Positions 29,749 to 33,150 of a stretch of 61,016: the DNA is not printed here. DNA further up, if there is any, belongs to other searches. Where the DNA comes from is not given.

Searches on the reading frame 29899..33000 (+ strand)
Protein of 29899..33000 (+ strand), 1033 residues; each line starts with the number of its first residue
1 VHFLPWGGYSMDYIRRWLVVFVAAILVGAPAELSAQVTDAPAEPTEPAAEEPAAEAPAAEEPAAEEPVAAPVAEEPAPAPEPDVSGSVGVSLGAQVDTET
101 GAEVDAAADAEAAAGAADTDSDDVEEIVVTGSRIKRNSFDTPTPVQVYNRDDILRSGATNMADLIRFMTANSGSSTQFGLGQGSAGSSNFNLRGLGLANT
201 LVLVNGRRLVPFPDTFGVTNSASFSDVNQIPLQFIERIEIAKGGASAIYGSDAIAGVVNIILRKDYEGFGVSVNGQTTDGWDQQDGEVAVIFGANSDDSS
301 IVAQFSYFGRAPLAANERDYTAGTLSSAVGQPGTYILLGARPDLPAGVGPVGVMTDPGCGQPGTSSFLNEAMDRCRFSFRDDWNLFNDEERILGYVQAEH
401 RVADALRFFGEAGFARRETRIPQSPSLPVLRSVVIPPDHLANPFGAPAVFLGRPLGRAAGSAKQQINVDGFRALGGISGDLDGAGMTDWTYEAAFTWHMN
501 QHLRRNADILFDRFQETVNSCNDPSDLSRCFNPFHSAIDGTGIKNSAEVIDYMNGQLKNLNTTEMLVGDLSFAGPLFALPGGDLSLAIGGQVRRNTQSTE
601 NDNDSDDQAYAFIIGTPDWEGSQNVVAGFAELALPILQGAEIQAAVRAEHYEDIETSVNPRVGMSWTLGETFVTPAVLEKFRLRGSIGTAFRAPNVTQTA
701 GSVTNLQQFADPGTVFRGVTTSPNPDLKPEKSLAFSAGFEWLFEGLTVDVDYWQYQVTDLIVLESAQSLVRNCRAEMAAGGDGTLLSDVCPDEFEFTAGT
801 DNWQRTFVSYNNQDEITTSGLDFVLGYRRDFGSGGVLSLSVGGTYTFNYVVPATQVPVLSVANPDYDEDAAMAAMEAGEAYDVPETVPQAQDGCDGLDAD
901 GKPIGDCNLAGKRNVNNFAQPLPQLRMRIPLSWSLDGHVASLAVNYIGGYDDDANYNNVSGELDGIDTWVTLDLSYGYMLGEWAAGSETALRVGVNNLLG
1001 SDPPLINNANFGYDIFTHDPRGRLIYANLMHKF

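Call 63: search_protein_families(library=pfam, proteins=[window:29899-33000:+], max_evalue=0.00001)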
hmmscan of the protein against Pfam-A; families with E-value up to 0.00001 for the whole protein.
window:29899-33000:+ (1033 aa): 2 families
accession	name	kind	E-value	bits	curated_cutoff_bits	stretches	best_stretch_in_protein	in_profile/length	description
PF00593.30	TonB_dep_Rec_b-barrel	-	2.3e-33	117.2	27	1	488-998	66-436/436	TonB dependent receptor-like, beta-barrel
PF07715.20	Plug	-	3.3e-23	82.7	23.9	1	139-257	3-107/107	TonB-dependent Receptor Plug Domain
